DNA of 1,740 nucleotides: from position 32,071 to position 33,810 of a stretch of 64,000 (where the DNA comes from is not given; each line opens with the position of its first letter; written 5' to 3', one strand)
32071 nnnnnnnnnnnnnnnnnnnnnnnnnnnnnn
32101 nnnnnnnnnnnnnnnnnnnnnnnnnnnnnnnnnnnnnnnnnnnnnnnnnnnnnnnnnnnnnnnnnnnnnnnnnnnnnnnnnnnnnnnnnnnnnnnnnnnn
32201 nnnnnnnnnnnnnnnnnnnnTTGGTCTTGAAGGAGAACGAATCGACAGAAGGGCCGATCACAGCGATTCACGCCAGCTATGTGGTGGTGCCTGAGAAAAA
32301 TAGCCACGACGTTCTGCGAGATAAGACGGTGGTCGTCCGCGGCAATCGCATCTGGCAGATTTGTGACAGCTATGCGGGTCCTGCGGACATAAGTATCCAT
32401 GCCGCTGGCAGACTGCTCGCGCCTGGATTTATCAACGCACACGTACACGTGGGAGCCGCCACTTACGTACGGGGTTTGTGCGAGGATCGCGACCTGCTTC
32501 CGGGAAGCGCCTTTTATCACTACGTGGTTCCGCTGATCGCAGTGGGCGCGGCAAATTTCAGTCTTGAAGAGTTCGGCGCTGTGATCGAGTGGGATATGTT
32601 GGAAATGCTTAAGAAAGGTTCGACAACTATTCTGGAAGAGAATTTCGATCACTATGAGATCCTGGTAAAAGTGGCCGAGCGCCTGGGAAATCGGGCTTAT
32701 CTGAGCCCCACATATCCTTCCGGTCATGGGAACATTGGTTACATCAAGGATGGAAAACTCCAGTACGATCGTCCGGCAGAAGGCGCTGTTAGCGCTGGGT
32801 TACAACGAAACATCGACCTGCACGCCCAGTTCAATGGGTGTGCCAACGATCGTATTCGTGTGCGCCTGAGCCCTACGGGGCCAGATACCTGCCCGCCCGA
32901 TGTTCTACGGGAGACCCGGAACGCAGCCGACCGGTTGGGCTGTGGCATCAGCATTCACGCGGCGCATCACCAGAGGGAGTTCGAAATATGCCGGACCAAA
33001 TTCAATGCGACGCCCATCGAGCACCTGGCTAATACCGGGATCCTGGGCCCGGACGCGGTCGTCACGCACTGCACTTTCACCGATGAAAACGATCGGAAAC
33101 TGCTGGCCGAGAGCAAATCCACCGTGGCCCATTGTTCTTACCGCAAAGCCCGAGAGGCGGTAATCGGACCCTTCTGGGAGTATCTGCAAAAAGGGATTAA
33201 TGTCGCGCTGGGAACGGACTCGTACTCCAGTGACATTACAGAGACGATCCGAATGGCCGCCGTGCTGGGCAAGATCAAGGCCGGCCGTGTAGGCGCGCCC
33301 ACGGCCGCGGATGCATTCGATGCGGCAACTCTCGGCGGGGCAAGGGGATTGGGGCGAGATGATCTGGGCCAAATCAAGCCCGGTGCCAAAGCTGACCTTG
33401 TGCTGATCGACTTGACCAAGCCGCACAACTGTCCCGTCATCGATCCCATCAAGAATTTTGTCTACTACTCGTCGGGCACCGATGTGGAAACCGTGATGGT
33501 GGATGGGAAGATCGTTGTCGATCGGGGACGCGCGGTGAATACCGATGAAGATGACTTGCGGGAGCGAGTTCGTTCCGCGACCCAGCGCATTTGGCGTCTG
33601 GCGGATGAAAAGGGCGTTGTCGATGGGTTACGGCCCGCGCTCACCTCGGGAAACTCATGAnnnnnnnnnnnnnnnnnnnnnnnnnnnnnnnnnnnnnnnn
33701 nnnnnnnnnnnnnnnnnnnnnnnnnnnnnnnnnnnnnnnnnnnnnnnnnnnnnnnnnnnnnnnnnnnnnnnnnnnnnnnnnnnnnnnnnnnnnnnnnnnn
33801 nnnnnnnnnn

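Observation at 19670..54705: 35-kb hydrolase-dominated catabolic supercluster that matches no described pathway (candidate N-heterocycle / cyclic-amide degradation system)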

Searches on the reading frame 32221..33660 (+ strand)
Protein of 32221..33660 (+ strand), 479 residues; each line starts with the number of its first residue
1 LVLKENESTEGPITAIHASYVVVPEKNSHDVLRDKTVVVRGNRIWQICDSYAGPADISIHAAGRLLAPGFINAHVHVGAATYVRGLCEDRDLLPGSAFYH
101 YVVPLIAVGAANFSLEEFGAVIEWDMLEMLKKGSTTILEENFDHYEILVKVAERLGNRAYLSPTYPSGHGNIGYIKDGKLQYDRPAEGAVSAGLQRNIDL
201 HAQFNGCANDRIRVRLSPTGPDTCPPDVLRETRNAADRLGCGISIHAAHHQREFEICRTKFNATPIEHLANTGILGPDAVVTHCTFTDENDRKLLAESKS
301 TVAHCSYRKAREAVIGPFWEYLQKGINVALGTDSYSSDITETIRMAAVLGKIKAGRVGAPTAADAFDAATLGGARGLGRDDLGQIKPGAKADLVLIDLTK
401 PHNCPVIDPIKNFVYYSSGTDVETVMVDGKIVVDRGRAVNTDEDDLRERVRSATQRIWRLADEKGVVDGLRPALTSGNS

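Call 4: search_protein_families(library=pfam, proteins=[window:32221-33660:+])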
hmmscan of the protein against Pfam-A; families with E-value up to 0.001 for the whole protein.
window:32221-33660:+ (479 aa): 2 families
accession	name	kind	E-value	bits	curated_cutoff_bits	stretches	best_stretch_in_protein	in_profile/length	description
PF01979.26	Amidohydro_1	-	2.5e-41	142.5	25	1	66-432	2-345/345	Amidohydrolase family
PF07969.17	Amidohydro_3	-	9e-18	65.4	29.7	1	114-433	153-472/472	Amidohydrolase family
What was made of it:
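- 32227..33660 (+): g11: COG0402-type Amidohydro_1, module B. PF01979 at 2.5e-41 (call 4).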

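Call 7: search_protein_families(library=ncbifam, proteins=[window:32221-33660:+], max_evalue=0.00001)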
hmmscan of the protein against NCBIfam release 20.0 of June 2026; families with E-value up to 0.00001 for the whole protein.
window:32221-33660:+ (479 aa): 34 families (the best 25 are shown)
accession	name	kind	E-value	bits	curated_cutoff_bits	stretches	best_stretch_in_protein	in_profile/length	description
NF004801.0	PRK06151.1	subfamily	3.3e-89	300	416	1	14-463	4-468/491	chlorohydrolase family protein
NF004701.0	PRK06038.1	equivalog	5.2e-68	229.7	609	1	17-457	9-426/432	N-ethylammeline chlorohydrolase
NF005557.0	PRK07228.1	equivalog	1.2e-65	222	522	1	19-459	8-439/445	5'-deoxyadenosine deaminase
NF006252.0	PRK08393.1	equivalog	9.5e-58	196.2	617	1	27-454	14-420/424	N-ethylammeline chlorohydrolase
NF006549.0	PRK09045.1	equivalog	3.8e-56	190.6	540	1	14-458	10-440/444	TRZ/ATZ family hydrolase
NF006055.0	PRK08203.1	equivalog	7.3e-51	173.1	532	1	15-459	7-452/455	8-oxoguanine deaminase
NF006056.0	PRK08204.1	subfamily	1.8e-42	145.6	391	1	26-461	16-444/449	hypothetical protein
NF005540.0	PRK07203.1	equivalog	3.1e-42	144.8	444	1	22-460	9-441/444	putative aminohydrolase SsnA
NF004995.0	PRK06380.1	subfamily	3.6e-41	141.5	567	2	217-446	176-412/418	metal-dependent hydrolase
TIGR03314.1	Se_ssnA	subfamily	8.9e-40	136.9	455.5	1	23-459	9-439/441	putative selenium metabolism protein SsnA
NF006681.0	PRK09229.1-2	equivalog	4.1e-37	128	362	1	33-454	20-448/451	formimidoylglutamate deiminase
NF009059.0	PRK12393.1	equivalog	1.7e-36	125.9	543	1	33-458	27-456/460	amidohydrolase family protein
NF012037.0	PRK15493.1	equivalog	3.1e-29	102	779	1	16-445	6-421/435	bifunctional S-methyl-5'-thioadenosine deaminase/S-adenosylhomocysteine deaminase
NF005211.0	PRK06687.1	equivalog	3.1e-29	102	703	1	27-439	14-415/419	TRZ/ATZ family protein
TIGR02022.1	hutF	equivalog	1.2e-26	93.5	413.05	1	225-444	214-442/455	formimidoylglutamate deiminase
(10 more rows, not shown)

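Call 14: search_solved_structures(query=window:32221-33660:+, max_evalue=1e-10)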
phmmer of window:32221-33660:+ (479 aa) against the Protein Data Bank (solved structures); distinct sequences matched with E-value up to 1e-10: 14.
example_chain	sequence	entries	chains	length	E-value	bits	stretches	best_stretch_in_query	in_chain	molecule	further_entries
4dyk_A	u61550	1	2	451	7.5e-36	127.6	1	22-452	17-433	AMIDOHYDROLASE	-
4gbd_A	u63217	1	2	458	8.1e-36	127.4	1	22-452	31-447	Putative uncharacterized protein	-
3hpa_A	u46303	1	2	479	8.8e-35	124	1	9-450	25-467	AMIDOHYDROLASE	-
3lnp_A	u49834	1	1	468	2.7e-34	122.4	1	50-450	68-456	Amidohydrolase family Protein OLEI01672_1_465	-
4f0r_A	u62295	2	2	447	3.8e-30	108.7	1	17-457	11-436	5-methylthioadenosine/S-adenosylhomocysteine deaminase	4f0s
7ww2_A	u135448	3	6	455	3.3e-29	105.6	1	30-438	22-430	8-oxoguanine deaminase | Hydroxydechloroatrazine ethylaminohydrolase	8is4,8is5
4v1x_A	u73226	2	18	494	1.1e-27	100.7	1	29-437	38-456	ATRAZINE CHLOROHYDROLASE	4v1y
4dzh_A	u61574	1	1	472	6.1e-25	91.6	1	15-452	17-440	AMIDOHYDROLASE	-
6sj0_A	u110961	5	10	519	8.9e-21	77.8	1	59-454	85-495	Amidohydrolase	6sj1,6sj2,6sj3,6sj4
1p1m_A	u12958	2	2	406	2e-18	70.1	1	53-450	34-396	Hypothetical protein TM0936 | Uncharacterized protein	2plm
1j6p_A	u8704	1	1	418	2.2e-18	69.9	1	53-450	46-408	METAL-DEPENDENT HYDROLASE OF CYTOSINEDEMANIASE/CHLOROHYDROLASE FAMILY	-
6ohb_A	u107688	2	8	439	1.2e-12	51.1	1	269-434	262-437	Guanine deaminase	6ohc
3mdu_A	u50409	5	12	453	2e-12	50.3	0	240-440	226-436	N-formimino-L-Glutamate Iminohydrolase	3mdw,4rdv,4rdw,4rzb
2paj_A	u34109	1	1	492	2.3e-12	50.1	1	54-437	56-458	putative cytosine/guanine deaminase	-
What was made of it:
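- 32227..33660 (+): Best PDB matches are uncharacterised amidohydrolases and purine/MTA-type deaminases at about 1e-35 (call 14).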

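Call 84: search_dna_similar(query=window:32227-33660:+, collection=plasmids, mode=protein, max_rows=15)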
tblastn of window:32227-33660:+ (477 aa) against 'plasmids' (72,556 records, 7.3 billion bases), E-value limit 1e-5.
Records with a match: 450; places in all: 600; records where one place covers at least 80% of the query: 382.
Best place of each record, by identity: <60% 450.
By first word of the organism name: Sinorhizobium 104; Rhizobium 69; Ensifer 17; Paracoccus 15; Roseomonas 12; Haloarcula 12; Streptomyces 12; Aminobacter 12; Azospirillum 11; Burkholderia 8; and 96 more.
By predicted mobility (MOB-suite, as given by PLSDB): non-mobilizable 269; conjugative 95; mobilizable 86.
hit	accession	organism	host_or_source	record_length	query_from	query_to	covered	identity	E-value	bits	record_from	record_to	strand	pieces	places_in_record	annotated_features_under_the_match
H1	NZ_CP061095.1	Roseomonas marmotae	Marmota himalayana,pure culture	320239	7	467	97%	32.5%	2e-50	192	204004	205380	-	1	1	amidohydrolase family protein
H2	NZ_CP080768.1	Cupriavidus pinatubonensis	genomic assembly,soil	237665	1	455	95%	32.9%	6e-50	191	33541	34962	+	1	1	amidohydrolase family protein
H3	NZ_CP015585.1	Roseomonas gilardii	Purified bacterial strains from deep ...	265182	1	467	98%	31.9%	3e-59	218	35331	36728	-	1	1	amidohydrolase family protein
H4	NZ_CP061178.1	Roseomonas haemaphysalidis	tick,pure culture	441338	12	469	96%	32.5%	4e-52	197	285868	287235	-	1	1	amidohydrolase family protein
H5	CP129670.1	Agrobacterium tumefaciens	Metal working fluids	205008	14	456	93%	32.7%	4e-48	185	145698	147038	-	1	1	amidohydrolase family protein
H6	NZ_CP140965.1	Sinorhizobium medicae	Medicago lupulina,whole organism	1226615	25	455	90%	32.7%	3e-36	150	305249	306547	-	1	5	record has no annotation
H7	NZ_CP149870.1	Sinorhizobium medicae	Melilotus albus,Cell Culture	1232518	25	455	90%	32.7%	3e-36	150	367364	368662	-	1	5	record has no annotation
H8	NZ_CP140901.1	Sinorhizobium medicae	Medicago lupulina,whole organism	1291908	25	455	90%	32.7%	3e-36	150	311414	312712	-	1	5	record has no annotation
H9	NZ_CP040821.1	Paroceanicella profunda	Cell culture,Deep seawater from Mariana ...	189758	14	461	94%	31.4%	2e-30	132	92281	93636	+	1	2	amidohydrolase family protein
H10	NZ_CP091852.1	Terrarubrum flagellatum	cell culture,forest soil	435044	13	467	95%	30.7%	1e-51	195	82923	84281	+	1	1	amidohydrolase family protein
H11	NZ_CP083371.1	Ensifer canadensis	Melilotus albus,Cell Culture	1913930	23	462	92%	31.1%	4e-38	155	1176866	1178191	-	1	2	none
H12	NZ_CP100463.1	Salinigranum marinum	cell culture,Saline soil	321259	3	456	95%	30.0%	2e-32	139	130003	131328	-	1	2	5'-deoxyadenosine deaminase | hypothetical protein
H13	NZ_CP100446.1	Natrinema caseinilyticum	marine sediment,sediment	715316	25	470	94%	30.5%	2e-40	162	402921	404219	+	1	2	5'-deoxyadenosine deaminase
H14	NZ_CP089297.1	Methylobacterium currus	Solanum lycopersicum,single cell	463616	24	440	87%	32.1%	1e-31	136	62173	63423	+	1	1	amidohydrolase family protein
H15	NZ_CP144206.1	Sinorhizobium chiapasense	mixed culture,rhizosphere soil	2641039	11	461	95%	29.6%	8e-41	164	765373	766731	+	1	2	none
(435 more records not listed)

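Call 86: get_annotated_region(hit=H3, flank=9000)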
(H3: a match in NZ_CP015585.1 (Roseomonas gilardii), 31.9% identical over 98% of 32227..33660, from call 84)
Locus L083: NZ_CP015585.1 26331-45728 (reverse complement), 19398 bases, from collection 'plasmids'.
description: Roseomonas gilardii strain U14-5 plasmid 1, complete sequence
organism: Roseomonas gilardii (NCBI taxid 257708)
taxonomy: Bacteria; Pseudomonadota; Alphaproteobacteria; Rhodospirillales; Acetobacteraceae; Roseomonas; Roseomonas gilardii
host: -; source: Purified bacterial strains from deep water samples,Lake Untersee; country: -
typing (MOB-suite, as given by PLSDB): non-mobilizable
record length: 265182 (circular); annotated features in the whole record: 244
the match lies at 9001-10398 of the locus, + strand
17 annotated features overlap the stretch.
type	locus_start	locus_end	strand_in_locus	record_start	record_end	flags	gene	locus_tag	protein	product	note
CDS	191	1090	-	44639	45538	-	-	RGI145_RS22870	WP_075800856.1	LysR substrate-binding domain-containing protein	-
CDS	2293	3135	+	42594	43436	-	-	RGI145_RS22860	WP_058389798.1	amino acid ABC transporter permease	GO:0006865 - amino acid transport [Evidence IEA]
CDS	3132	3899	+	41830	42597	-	-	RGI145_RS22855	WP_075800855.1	amino acid ABC transporter ATP-binding protein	-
CDS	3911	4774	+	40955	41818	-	-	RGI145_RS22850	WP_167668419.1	transporter substrate-binding domain-containing protein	-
CDS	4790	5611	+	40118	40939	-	-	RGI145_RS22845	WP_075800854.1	ABC transporter substrate-binding protein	-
CDS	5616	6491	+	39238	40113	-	-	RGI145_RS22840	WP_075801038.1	polysaccharide deacetylase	-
CDS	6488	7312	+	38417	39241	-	-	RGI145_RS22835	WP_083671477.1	ABC transporter substrate-binding protein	-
CDS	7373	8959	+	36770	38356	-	-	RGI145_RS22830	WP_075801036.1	ABC transporter substrate-binding protein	-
CDS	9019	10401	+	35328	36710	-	-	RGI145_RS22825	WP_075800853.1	amidohydrolase family protein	-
CDS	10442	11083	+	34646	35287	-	-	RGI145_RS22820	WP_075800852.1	aspartate/glutamate racemase family protein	-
CDS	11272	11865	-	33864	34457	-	-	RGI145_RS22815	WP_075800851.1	hypothetical protein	-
CDS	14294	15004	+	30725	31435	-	-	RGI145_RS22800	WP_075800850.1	IS6 family transposase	-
CDS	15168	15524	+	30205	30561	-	-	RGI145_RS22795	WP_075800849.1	hypothetical protein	-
CDS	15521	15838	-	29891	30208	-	-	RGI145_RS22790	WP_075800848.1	hypothetical protein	-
CDS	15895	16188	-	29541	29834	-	-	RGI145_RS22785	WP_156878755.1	hypothetical protein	-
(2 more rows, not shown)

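Call 87: get_annotated_region(hit=H2, flank=9000)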
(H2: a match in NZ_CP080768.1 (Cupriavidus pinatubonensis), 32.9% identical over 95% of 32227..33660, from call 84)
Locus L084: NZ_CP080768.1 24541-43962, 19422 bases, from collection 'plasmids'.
description: Cupriavidus pinatubonensis strain HN-2 plasmid p1, complete sequence
organism: Cupriavidus pinatubonensis (NCBI taxid 248026)
taxonomy: Bacteria; Pseudomonadota; Betaproteobacteria; Burkholderiales; Burkholderiaceae; Cupriavidus; Cupriavidus pinatubonensis
host: -; source: genomic assembly,soil; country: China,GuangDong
typing (MOB-suite, as given by PLSDB): non-mobilizable
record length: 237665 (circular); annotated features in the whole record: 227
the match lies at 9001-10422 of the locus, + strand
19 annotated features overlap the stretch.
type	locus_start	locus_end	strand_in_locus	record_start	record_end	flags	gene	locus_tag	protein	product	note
CDS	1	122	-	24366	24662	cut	-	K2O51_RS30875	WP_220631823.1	hypothetical protein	-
CDS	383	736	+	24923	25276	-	-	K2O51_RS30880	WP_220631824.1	hypothetical protein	-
CDS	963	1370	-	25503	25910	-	-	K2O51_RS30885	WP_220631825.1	DUF551 domain-containing protein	-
CDS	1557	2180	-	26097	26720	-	-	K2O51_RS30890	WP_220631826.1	hypothetical protein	-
CDS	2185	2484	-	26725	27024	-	-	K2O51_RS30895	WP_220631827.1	hypothetical protein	-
CDS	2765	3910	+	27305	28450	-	-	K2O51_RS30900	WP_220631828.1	trypsin-like serine protease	GO:0006508 - proteolysis [Evidence IEA]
CDS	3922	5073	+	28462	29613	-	-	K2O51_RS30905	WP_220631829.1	trypsin-like serine protease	GO:0006508 - proteolysis [Evidence IEA]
CDS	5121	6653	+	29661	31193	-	-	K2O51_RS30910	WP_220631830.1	competence protein CoiA family protein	-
CDS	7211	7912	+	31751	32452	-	-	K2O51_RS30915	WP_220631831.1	Crp/Fnr family transcriptional regulator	GO:0006355 - regulation of DNA-templated transcription [Evidence IEA]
CDS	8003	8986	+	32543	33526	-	-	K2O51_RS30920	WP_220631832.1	tripartite tricarboxylate transporter substrate binding protein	-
CDS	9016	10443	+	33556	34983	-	-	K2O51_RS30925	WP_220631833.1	amidohydrolase family protein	-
CDS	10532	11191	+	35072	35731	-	-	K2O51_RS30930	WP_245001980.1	TSUP family transporter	-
CDS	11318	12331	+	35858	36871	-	-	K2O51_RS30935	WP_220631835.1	pyridoxal-phosphate dependent enzyme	-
CDS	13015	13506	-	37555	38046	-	-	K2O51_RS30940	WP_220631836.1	hypothetical protein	-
CDS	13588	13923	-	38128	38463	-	-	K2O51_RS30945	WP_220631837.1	hypothetical protein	-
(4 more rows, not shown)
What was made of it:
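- Tried and rejected: Plasmid homologues of g11 (about 32% identity) sit in uninformative contexts (calls 84, 86, 87).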
